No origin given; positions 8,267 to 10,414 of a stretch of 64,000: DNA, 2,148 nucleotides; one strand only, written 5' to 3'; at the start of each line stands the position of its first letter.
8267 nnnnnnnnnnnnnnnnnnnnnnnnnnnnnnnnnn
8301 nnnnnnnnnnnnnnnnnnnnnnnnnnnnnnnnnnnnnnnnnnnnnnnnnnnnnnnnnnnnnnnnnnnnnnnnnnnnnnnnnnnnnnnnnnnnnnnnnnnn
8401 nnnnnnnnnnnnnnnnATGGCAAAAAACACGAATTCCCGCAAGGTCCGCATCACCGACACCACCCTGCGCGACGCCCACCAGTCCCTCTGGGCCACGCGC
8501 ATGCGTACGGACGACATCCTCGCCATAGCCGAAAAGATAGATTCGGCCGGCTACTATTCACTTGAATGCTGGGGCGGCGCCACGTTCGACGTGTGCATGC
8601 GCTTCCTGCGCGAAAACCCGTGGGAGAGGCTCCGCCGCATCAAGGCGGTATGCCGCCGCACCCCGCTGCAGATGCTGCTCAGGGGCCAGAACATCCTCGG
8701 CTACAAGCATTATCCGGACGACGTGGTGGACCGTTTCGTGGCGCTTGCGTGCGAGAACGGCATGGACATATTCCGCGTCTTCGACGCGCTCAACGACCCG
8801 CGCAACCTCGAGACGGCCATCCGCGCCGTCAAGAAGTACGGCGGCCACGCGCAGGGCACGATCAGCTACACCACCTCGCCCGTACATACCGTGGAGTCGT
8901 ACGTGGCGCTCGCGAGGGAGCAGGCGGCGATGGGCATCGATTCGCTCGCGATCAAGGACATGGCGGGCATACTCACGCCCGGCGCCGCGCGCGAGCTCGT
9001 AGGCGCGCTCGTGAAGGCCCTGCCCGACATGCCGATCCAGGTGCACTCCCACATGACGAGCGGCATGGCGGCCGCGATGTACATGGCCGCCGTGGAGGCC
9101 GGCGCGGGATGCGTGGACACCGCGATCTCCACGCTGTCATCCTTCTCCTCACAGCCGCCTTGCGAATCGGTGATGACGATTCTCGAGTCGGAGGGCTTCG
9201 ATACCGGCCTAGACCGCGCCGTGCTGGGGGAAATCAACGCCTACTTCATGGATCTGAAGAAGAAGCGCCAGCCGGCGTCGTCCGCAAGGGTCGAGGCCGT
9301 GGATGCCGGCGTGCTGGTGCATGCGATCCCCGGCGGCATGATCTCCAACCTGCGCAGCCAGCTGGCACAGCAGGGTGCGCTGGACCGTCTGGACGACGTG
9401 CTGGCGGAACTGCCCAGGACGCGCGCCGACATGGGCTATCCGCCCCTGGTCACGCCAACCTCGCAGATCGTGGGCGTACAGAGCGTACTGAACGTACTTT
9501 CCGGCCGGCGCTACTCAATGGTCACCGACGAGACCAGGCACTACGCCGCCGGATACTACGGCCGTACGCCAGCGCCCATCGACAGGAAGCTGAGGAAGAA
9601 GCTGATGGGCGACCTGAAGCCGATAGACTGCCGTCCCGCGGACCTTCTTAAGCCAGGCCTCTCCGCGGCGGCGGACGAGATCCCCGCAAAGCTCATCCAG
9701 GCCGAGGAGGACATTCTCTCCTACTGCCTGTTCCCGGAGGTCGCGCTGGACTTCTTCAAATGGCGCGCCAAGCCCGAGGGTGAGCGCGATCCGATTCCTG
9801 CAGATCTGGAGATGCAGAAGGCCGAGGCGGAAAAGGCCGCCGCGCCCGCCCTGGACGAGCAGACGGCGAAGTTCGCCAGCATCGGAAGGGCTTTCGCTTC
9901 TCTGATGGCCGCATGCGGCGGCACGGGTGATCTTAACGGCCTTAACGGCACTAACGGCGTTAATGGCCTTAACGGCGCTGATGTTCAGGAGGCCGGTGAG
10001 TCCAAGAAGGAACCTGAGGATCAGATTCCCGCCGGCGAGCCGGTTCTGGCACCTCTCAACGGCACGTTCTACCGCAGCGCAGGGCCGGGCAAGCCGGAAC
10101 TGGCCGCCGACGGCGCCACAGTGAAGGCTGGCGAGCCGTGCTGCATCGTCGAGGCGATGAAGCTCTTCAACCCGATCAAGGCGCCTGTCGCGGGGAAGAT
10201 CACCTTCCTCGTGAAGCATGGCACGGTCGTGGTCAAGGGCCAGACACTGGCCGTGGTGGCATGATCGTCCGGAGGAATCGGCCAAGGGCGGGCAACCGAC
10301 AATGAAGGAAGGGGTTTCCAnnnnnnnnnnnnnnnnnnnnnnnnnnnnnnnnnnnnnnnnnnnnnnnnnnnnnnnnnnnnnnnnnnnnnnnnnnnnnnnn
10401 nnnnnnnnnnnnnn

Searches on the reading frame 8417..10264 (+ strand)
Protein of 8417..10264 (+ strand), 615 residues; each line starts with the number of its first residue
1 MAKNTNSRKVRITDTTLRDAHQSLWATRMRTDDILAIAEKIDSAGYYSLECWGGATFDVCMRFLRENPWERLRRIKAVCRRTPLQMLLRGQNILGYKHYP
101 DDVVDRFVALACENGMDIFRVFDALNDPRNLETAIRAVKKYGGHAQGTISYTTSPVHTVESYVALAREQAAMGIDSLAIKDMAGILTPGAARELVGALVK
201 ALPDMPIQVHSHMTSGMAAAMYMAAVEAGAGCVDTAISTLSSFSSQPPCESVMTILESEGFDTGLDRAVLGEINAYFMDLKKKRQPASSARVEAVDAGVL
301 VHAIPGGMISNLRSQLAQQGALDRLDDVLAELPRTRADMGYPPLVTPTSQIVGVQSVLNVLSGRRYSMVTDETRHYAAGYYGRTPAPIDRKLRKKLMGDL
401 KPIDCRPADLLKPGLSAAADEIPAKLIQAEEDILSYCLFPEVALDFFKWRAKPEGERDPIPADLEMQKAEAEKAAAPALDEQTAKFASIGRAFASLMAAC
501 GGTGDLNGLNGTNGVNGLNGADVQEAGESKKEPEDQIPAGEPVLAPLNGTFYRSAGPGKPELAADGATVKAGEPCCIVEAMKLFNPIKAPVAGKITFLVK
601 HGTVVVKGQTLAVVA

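Call 16: search_protein_families(library=pfam, proteins=[window:8417-10264:+])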
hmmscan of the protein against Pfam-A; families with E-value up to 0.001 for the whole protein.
window:8417-10264:+ (615 aa): 3 families
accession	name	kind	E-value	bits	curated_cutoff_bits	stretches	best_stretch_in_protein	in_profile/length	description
PF02436.23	PYC_OADA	-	1.5e-51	175.5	27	1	299-464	1-177/201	Conserved carboxylase domain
PF00682.25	HMGL-like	-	1.2e-17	64.6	29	1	131-272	115-255/260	HMGL-like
PF00364.28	Biotin_lipoyl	-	1.2e-12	47.9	22.1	1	543-613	3-72/73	Biotin-requiring enzyme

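Call 17: find_related_loci(query=window:8417-10264:+, collection=genome_contigs, flank=3000)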
Query window:8417-10264:+ (615 aa) in genome_contigs; peptide patterns used: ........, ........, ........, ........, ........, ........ (x = any residue, [..] = any of these).
600 stretches matched a pattern (row limit reached: there are more); 574 encode a relative of the query (tblastn E <= 1e-3); the best 80 are kept; 80 distinct loci.
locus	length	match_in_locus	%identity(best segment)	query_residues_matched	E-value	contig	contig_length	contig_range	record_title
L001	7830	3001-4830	83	1-615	0e+0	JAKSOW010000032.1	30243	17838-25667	MAG: Kiritimatiellia bacterium isolate Horse_feces187 MAG187_32, whole genome shotgun sequence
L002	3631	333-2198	80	3-615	0e+0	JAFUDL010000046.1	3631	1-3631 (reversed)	MAG: Kiritimatiellae bacterium isolate RGIG4394 Roe_deer_Omasum-1__c27989, whole genome shotgun sequence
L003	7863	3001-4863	80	3-615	0e+0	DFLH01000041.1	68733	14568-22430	MAG TPA_asm: Verrucomicrobia bacterium UBA3624 UBA3624_contig_2416, whole genome shotgun sequence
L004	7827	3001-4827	81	3-615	0e+0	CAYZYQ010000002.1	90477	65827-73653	MAG TPA_asm: uncultured Lentisphaeraceae bacterium isolate binchicken_co370_247 genome assembly, contig: NODE_362_length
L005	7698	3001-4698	74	3-614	0e+0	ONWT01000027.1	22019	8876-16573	uncultured Lentisphaerae bacterium isolate RUG712 genome assembly, contig: k87_6470054, whole genome shotgun sequence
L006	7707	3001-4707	73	1-615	0e+0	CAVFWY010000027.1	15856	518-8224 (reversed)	Gemmiger sp. isolate H07675-L1_cleanbin_000058 genome assembly, contig: Spades_H07675-L1_contig_3041, whole genome shotg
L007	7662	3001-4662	74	10-614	0e+0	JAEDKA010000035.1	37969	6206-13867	MAG: Kiritimatiellae bacterium isolate MAG202 NODE_616_length_37969_cov_22.471910, whole genome shotgun sequence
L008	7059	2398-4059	73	10-614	0e+0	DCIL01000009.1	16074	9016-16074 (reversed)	MAG TPA_asm: Verrucomicrobia bacterium UBA1727 UBA1727_contig_23918, whole genome shotgun sequence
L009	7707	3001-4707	72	1-615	0e+0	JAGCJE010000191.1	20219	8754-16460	MAG: Kiritimatiellae bacterium isolate RGIG9840 Yak_Rectum-1__c629726, whole genome shotgun sequence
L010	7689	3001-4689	74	10-614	0e+0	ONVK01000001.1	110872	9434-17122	uncultured Lentisphaerae bacterium isolate RUG673 genome assembly, contig: scaffold_126, whole genome shotgun sequence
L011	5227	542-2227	74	3-614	0e+0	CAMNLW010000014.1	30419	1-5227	MAG: uncultured Verrucomicrobia bacterium isolate SRR873596_bin.102_metaWRAP_v1.3_MAG genome assembly, contig: NODE.3082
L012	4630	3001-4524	84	3-509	0e+0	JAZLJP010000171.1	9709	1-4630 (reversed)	MAG: Kiritimatiellia bacterium isolate T1900044962_TA20190024.MAGScoT_cleanbin_000032 SGB_3965_k141_649440, whole genome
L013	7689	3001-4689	72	3-614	0e+0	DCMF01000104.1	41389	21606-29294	MAG TPA_asm: Verrucomicrobia bacterium UBA1629 UBA1629_contig_415, whole genome shotgun sequence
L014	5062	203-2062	67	3-614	0e+0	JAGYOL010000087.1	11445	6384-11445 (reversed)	MAG: Kiritimatiellae bacterium isolate M55B167 87, whole genome shotgun sequence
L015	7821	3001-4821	68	1-614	0e+0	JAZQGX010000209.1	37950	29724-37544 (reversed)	MAG: Kiritimatiellia bacterium isolate T1900044629_TS20190095.MAGScoT_cleanbin_000040 SGB_1001_k141_2212011, whole genom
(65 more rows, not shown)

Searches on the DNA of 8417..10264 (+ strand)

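Call 62: search_rna_families(sources=[L001, L003, L004, L005, L007, L009, L010, L013, L015, L017, L019, L022, L026, L029, L030, L094, L095, L101, L102], threshold=gathering)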
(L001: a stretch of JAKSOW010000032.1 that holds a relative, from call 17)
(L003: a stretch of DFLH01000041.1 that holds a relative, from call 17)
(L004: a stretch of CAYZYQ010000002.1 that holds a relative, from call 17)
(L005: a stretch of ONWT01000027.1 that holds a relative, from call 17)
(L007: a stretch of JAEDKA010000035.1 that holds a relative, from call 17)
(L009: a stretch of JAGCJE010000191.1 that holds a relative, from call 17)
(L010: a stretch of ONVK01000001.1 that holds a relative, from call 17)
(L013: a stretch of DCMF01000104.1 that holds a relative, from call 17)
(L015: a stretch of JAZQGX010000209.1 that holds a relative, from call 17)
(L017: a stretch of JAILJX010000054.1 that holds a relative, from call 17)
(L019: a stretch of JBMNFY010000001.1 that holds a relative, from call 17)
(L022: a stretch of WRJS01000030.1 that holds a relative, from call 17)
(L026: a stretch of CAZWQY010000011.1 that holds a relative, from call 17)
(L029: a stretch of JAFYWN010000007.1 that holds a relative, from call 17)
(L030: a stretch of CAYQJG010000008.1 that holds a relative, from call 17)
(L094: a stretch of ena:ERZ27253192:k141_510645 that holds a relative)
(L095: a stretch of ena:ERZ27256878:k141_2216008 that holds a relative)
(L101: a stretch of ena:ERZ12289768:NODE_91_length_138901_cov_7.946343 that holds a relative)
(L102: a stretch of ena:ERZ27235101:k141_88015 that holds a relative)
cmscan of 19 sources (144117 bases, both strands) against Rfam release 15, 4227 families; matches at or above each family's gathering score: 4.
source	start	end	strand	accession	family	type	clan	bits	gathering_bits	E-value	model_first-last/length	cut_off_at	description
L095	1730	1803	+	RF00005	tRNA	Gene; tRNA;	CL00001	69.3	29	1.1e-12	1-71/71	no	tRNA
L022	893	964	+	RF00005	tRNA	Gene; tRNA;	CL00001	63.6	29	4.1e-11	1-71/71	no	tRNA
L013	1745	1826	+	RF00005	tRNA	Gene; tRNA;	CL00001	52.7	29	4.2e-08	1-71/71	no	tRNA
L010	7639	7689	+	RF00005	tRNA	Gene; tRNA;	CL00001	34.5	29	0.0043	1-50/71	3'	tRNA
